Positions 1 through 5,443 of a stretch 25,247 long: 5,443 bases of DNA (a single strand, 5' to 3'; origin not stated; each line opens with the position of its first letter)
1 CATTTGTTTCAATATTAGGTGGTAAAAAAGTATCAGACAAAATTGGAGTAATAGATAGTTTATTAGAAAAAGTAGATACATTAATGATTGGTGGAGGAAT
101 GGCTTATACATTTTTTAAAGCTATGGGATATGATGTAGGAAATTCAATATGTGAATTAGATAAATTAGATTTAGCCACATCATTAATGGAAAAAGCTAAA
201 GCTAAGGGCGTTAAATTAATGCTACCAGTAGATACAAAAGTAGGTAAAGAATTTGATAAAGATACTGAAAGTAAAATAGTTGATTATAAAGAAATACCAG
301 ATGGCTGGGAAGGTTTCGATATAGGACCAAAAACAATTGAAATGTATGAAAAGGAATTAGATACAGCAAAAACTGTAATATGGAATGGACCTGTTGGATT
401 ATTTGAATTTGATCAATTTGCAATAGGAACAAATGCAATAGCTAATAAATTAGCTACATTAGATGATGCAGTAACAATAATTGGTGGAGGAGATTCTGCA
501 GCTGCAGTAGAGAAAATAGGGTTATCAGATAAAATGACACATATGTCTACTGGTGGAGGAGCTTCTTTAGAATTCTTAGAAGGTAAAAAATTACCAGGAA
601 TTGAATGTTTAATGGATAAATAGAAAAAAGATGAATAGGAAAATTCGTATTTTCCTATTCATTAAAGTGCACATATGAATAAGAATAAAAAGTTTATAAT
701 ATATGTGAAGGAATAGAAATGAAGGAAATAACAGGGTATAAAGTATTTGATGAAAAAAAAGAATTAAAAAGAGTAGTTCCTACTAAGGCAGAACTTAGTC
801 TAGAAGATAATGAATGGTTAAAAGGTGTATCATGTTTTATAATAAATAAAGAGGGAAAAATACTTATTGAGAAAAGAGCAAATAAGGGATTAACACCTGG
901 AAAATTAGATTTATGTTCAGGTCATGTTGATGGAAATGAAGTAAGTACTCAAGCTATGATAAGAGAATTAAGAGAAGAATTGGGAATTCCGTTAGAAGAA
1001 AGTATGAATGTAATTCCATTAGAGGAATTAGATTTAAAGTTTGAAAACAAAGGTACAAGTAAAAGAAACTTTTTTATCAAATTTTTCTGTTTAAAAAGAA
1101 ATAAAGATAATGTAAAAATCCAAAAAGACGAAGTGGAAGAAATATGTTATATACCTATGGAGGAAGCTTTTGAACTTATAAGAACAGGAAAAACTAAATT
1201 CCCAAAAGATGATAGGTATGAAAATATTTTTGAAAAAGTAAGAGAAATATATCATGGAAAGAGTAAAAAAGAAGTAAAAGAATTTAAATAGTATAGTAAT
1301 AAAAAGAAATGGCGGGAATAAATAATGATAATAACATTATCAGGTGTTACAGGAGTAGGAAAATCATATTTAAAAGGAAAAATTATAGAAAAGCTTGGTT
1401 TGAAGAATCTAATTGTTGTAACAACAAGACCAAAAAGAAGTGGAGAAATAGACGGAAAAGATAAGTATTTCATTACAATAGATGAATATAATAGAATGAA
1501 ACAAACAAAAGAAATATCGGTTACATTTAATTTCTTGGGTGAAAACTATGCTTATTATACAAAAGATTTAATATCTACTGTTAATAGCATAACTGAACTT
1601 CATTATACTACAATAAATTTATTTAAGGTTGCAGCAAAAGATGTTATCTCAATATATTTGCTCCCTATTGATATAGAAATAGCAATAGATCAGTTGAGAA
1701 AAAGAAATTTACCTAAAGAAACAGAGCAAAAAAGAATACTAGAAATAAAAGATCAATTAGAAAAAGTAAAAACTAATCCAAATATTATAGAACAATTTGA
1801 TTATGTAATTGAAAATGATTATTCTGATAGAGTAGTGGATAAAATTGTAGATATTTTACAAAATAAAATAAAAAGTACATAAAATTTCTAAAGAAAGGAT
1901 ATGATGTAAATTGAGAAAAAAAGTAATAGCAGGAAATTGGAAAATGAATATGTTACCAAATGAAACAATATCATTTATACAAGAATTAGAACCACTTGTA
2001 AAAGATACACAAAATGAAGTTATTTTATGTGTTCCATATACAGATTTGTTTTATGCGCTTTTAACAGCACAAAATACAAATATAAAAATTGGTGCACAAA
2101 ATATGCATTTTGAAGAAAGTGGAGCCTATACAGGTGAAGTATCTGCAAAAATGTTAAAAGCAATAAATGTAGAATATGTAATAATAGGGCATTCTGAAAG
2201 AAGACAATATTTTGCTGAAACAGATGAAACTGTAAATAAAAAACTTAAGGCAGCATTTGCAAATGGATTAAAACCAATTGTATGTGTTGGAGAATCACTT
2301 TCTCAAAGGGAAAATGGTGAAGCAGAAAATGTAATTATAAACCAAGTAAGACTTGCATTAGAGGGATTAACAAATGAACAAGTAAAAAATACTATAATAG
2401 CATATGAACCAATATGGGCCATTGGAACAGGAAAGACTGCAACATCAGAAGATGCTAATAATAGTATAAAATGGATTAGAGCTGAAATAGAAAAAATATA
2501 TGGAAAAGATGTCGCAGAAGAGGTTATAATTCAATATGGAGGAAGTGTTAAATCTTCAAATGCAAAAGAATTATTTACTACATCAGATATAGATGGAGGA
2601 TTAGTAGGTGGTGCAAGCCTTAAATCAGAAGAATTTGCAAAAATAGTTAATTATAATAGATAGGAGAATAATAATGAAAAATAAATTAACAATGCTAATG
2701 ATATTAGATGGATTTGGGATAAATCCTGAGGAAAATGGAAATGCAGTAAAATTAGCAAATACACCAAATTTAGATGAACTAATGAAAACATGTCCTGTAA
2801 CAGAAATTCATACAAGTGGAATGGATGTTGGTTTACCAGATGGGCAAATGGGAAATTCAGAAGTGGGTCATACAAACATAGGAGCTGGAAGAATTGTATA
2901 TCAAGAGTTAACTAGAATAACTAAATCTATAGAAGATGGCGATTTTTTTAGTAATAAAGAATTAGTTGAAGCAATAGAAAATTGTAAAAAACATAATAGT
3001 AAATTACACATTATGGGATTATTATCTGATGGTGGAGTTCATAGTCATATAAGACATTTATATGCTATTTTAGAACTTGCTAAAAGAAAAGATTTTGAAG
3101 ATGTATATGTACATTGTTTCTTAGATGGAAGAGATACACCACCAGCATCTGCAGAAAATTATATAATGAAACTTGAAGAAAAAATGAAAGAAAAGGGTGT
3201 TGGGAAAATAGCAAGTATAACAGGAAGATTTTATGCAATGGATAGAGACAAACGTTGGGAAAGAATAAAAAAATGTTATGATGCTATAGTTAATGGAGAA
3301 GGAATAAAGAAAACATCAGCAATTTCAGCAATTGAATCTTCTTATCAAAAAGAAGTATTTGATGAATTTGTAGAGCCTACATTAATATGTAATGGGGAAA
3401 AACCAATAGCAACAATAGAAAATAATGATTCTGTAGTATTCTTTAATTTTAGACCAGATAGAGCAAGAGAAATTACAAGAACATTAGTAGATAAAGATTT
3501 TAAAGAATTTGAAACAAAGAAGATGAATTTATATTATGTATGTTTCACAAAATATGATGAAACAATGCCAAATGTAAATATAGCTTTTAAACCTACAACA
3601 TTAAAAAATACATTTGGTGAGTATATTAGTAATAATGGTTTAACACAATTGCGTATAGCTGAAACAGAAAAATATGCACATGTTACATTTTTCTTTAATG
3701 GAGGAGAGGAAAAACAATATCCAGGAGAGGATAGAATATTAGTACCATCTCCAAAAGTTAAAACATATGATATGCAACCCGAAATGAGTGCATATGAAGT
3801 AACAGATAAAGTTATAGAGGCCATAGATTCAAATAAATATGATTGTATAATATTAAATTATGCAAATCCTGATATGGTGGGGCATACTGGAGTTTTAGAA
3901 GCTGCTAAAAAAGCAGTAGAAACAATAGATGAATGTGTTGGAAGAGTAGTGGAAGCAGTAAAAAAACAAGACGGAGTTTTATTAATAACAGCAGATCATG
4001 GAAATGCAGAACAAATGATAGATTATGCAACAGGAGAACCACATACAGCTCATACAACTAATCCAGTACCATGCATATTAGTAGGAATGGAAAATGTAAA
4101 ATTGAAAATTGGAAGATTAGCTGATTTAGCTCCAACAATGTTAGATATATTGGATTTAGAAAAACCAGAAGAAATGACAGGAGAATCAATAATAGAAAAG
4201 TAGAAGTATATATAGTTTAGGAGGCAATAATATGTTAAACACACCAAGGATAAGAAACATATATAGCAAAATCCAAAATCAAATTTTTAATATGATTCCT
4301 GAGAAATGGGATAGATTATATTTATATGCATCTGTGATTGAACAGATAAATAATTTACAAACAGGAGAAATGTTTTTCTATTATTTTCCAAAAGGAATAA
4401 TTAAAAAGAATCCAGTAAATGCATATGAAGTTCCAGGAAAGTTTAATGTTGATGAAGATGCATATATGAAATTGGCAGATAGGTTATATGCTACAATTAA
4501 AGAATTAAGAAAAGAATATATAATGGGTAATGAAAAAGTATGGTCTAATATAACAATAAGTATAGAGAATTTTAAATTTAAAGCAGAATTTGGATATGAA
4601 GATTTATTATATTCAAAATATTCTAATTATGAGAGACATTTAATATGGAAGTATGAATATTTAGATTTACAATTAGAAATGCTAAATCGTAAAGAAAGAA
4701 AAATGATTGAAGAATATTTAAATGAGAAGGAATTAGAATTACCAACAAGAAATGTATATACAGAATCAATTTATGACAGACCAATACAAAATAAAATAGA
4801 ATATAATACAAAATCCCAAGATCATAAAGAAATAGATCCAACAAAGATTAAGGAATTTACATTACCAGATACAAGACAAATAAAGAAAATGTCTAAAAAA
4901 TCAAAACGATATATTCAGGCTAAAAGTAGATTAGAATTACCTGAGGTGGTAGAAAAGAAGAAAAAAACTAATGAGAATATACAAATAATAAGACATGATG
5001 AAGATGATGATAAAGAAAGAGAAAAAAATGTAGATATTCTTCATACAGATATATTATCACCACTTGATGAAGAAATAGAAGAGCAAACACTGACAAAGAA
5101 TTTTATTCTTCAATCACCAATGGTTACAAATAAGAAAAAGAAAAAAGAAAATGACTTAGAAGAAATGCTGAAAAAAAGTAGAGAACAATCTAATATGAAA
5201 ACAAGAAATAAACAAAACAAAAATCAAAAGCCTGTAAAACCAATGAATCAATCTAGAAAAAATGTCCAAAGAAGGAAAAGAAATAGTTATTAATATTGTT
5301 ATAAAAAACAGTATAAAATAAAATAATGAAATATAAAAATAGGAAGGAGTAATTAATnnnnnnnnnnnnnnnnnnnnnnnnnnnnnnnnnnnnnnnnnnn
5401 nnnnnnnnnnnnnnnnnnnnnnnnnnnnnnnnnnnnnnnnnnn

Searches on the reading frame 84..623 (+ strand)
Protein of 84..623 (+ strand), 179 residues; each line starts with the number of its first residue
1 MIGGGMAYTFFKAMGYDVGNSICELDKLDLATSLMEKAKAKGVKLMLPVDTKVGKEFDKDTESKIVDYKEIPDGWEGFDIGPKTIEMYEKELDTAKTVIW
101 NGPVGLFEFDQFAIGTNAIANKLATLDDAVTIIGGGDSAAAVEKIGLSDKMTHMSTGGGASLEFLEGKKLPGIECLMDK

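Call 33: search_protein_families(library=pfam, proteins=[window:84-623:+])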
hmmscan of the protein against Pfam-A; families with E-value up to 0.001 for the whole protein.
window:84-623:+ (179 aa): 1 family
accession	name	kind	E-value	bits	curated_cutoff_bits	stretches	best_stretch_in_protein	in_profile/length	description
PF00162.24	PGK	-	1.6e-65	222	27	1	1-168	211-379/379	Phosphoglycerate kinase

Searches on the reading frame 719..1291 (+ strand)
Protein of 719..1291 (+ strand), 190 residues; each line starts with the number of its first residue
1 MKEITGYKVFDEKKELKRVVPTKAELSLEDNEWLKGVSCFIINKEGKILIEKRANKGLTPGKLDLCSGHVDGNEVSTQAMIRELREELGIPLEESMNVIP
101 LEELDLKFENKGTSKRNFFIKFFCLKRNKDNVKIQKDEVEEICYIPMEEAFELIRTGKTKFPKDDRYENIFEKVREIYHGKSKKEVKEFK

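Call 33: search_protein_families(library=pfam, proteins=[window:719-1291:+])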
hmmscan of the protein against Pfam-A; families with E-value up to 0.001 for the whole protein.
window:719-1291:+ (190 aa): 2 families
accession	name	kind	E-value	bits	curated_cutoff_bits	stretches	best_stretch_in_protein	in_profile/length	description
PF00293.34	NUDIX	-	2.3e-17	63.7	21.1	1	36-153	5-122/134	NUDIX domain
PF14815.12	NUDIX_4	-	2.1e-05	24.7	35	1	39-93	3-54/113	NUDIX domain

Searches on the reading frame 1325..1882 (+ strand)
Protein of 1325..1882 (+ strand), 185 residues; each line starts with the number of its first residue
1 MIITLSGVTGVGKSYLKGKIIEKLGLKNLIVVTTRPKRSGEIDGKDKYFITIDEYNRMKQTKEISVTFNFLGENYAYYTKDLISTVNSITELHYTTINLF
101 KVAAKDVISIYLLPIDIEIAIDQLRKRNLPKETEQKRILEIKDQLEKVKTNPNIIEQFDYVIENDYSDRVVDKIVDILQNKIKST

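Call 33: search_protein_families(library=pfam, proteins=[window:1325-1882:+])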
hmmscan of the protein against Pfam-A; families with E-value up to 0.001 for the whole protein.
window:1325-1882:+ (185 aa): 1 family
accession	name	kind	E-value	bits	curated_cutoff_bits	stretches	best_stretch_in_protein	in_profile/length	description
PF00625.27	Guanylate_kin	-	4.8e-15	56.2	25.2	1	3-180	5-181/182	Guanylate kinase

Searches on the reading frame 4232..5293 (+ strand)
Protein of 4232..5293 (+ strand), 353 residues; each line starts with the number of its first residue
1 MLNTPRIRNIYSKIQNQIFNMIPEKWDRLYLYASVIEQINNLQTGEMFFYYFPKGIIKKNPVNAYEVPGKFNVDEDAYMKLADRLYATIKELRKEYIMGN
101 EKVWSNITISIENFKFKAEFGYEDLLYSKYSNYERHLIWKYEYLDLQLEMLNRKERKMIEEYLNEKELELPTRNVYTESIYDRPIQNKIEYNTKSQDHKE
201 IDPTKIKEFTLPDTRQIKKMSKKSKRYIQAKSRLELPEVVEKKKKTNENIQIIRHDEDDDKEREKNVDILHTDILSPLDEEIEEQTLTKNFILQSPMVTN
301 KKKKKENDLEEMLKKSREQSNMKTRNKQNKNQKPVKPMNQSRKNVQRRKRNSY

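Call 10: search_protein_families(library=pfam, proteins=[window:4232-5293:+])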
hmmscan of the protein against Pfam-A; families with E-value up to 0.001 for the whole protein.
window:4232-5293:+ (353 aa): 1 family
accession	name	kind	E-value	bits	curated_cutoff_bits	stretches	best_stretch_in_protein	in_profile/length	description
PF04634.17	YezG-like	-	1.4e-28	100.4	21.7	1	8-154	2-142/146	Immunity protein YezG-like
